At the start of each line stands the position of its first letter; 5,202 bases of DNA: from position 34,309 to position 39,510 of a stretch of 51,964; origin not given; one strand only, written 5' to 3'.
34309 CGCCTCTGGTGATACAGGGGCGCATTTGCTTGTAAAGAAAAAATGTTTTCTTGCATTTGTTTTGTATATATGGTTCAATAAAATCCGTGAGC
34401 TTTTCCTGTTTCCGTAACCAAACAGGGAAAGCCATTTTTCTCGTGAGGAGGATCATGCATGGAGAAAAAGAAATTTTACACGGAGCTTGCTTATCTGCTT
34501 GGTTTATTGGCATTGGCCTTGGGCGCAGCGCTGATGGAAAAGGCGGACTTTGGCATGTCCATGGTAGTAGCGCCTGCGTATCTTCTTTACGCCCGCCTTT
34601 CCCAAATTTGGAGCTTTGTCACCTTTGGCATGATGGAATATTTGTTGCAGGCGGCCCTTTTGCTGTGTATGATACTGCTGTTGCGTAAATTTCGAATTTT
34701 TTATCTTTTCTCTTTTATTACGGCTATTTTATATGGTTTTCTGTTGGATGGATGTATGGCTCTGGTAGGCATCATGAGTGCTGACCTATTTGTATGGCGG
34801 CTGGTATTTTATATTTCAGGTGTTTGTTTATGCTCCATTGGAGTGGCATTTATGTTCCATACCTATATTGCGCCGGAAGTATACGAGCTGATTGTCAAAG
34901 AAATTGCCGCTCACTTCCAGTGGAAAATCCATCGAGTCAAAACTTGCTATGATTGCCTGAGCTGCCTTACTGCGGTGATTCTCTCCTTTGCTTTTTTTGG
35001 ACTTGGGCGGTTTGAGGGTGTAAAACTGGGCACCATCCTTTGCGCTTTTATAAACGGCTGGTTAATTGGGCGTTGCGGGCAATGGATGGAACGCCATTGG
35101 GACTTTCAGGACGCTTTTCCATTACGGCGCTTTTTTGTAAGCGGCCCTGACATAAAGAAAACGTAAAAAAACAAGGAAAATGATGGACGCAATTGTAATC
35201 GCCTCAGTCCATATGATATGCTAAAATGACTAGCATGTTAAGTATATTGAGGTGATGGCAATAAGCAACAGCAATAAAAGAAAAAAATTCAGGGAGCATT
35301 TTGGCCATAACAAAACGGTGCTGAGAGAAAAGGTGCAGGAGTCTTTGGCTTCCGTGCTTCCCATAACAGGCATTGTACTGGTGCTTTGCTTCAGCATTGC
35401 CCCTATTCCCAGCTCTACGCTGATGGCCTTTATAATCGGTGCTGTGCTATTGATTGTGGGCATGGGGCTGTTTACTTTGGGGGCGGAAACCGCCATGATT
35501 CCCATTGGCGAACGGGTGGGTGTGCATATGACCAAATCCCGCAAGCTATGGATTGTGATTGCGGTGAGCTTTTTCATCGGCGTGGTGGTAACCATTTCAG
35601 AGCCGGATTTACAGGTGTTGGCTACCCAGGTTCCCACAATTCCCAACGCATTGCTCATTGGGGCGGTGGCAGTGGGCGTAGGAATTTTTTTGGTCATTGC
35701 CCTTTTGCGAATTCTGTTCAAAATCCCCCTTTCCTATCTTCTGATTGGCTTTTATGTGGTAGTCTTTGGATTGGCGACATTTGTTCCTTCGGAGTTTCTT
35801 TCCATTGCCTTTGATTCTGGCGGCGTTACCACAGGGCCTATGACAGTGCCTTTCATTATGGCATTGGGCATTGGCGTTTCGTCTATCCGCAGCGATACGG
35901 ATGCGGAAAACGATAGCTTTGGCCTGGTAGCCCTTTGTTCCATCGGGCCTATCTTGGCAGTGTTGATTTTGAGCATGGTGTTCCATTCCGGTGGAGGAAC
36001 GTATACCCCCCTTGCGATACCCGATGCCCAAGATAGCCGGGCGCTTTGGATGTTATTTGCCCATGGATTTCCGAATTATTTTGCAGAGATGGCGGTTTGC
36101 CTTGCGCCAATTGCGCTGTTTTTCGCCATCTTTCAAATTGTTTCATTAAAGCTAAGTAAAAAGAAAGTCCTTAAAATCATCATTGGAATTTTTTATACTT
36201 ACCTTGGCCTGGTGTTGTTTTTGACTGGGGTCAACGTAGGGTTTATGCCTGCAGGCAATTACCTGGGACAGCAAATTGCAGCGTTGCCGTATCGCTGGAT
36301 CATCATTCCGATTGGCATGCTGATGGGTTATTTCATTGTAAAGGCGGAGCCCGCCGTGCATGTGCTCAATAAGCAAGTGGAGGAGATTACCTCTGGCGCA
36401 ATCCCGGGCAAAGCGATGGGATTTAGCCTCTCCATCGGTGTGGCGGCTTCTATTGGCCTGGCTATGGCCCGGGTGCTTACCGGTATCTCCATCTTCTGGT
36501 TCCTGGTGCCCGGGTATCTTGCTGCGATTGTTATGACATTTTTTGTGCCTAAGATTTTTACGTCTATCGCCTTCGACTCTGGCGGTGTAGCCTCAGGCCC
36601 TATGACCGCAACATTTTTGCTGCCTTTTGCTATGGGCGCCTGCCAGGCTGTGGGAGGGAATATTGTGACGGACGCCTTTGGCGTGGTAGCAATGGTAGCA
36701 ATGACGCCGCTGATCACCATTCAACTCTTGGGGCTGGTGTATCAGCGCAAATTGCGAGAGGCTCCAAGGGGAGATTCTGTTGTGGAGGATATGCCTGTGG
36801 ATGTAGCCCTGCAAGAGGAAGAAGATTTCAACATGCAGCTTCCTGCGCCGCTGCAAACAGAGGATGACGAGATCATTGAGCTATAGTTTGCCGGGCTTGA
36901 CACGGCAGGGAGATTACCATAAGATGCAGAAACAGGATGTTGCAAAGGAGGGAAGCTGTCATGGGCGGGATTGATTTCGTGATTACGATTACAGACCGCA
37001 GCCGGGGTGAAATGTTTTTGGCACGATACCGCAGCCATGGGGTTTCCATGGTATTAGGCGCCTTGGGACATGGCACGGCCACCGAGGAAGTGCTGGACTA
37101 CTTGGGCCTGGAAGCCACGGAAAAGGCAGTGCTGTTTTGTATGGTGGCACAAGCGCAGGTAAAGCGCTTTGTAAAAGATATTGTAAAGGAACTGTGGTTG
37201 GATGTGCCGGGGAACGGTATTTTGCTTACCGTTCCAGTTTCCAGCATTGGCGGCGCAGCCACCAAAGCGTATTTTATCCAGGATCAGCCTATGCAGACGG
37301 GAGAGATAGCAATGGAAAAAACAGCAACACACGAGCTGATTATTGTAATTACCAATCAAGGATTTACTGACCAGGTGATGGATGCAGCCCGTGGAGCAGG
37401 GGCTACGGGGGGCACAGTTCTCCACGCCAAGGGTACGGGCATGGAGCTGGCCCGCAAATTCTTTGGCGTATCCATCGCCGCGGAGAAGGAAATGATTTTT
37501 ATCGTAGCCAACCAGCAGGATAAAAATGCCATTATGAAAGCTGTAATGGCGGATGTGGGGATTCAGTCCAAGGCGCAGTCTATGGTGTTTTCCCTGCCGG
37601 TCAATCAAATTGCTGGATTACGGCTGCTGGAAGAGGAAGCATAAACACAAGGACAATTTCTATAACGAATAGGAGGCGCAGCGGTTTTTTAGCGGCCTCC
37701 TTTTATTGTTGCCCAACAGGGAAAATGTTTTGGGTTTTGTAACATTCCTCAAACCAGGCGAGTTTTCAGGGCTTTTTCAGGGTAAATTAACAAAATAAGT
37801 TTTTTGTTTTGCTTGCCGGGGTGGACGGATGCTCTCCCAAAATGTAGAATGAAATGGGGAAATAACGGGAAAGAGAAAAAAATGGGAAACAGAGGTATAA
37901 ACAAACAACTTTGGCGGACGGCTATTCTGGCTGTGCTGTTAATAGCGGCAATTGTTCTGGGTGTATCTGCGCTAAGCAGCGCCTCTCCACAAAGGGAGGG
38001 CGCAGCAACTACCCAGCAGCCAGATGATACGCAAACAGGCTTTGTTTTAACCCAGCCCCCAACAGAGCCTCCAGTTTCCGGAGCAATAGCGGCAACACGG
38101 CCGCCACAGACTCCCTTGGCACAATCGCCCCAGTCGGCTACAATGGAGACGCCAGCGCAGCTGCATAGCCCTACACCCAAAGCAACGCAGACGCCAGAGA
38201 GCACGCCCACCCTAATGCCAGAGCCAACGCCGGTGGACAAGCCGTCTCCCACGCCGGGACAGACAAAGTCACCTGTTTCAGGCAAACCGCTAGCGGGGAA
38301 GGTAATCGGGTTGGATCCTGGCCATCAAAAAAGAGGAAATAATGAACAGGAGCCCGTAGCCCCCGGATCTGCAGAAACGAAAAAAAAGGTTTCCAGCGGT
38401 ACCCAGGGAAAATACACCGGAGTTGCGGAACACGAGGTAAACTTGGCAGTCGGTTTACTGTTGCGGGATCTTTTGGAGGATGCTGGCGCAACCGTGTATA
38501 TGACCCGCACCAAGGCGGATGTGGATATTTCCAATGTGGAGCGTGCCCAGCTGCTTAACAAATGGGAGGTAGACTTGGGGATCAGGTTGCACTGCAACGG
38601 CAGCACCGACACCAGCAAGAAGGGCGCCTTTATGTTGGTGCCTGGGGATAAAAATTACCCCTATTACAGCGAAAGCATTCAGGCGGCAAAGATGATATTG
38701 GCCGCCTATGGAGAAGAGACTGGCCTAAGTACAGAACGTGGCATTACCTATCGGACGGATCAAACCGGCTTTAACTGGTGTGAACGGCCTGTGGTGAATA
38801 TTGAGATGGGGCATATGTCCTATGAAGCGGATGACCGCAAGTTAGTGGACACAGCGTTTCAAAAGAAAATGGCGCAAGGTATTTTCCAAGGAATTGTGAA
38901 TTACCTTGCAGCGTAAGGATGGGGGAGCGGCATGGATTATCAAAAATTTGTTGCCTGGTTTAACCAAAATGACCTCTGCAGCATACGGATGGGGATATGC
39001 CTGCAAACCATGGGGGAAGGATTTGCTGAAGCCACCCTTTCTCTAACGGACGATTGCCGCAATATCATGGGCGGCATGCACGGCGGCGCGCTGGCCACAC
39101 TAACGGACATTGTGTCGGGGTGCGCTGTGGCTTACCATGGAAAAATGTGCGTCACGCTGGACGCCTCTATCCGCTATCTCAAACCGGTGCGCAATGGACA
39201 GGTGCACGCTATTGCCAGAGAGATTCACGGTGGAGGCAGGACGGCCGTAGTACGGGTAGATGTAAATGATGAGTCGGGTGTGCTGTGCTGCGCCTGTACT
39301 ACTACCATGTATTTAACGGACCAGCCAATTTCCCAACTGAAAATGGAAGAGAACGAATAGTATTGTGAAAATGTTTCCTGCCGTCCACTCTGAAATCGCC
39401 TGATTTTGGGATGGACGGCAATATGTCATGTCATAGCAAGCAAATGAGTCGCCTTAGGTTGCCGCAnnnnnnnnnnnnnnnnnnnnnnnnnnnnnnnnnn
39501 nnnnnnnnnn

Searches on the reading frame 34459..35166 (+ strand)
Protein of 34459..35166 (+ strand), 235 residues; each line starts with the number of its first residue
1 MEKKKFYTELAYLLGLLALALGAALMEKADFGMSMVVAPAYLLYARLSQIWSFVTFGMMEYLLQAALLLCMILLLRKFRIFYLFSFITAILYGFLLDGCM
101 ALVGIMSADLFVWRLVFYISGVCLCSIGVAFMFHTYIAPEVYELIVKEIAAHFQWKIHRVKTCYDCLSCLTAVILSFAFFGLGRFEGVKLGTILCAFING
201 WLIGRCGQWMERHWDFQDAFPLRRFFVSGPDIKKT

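Call 60: search_protein_families(library=pfam, proteins=[window:34459-35166:+], max_evalue=0.00001)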
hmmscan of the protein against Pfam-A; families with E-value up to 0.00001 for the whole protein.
window:34459-35166:+ (235 aa): 1 family
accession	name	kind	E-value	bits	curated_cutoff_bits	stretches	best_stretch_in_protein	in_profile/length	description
PF19700.5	DUF6198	-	7.9e-17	62.1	27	1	7-216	9-211/217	Family of unknown function (DUF6198)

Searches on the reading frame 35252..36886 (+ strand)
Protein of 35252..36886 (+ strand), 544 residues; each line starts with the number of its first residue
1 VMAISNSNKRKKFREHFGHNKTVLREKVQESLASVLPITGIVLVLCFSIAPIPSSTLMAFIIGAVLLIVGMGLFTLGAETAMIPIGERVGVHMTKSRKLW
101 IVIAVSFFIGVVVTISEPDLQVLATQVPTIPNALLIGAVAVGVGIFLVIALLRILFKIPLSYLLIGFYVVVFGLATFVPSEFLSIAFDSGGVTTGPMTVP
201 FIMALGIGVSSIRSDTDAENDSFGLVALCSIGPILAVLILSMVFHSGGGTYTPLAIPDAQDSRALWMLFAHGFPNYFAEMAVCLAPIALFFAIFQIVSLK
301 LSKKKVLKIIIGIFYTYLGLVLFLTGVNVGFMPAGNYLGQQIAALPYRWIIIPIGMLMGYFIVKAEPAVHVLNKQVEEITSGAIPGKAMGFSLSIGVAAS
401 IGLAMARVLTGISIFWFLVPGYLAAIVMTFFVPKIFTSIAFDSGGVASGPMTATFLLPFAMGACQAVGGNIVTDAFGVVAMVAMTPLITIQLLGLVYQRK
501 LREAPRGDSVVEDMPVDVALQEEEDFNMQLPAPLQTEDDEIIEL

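Call 60: search_protein_families(library=pfam, proteins=[window:35252-36886:+], max_evalue=0.00001)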
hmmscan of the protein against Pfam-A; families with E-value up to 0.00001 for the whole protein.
window:35252-36886:+ (544 aa): 1 family
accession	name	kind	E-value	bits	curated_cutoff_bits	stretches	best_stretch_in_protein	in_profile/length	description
PF07556.16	DUF1538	-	4.1e-144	477.6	22.6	2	287-496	1-211/211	Protein of unknown function (DUF1538)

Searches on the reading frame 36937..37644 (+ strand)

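Call 60: search_protein_families(library=pfam, proteins=[window:36937-37644:+], max_evalue=0.00001)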
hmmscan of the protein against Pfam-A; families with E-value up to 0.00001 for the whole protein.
window:36937-37644:+ (235 aa): 1 family
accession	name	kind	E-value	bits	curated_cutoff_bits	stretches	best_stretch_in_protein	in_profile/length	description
PF00543.27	P-II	-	5.8e-10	39.9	25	1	134-229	3-99/102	Nitrogen regulatory protein P-II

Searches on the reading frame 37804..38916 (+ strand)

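Call 60: search_protein_families(library=pfam, proteins=[window:37804-38916:+], max_evalue=0.00001)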
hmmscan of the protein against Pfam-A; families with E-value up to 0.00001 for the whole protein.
window:37804-38916:+ (370 aa): 1 family
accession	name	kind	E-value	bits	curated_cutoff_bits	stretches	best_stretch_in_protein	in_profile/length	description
PF01520.23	Amidase_3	-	3.9e-34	118.6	27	1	168-365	1-173/174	N-acetylmuramoyl-L-alanine amidase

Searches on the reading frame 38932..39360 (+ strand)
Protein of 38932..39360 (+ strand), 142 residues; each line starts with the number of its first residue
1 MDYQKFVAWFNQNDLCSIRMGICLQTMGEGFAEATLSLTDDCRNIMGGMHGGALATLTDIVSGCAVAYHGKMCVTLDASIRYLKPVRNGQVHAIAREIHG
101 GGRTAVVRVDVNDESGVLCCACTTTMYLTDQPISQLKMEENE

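Call 60: search_protein_families(library=pfam, proteins=[window:38932-39360:+], max_evalue=0.00001)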
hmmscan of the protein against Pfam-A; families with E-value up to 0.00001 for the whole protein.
window:38932-39360:+ (142 aa): 2 families
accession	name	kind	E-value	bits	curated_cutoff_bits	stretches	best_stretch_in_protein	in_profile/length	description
PF03061.28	4HBT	-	2.3e-14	53.9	20.6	1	46-120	1-79/79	Thioesterase superfamily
PF14539.12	DUF4442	-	1.7e-08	35.2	25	1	21-128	20-132/132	Domain of unknown function (DUF4442)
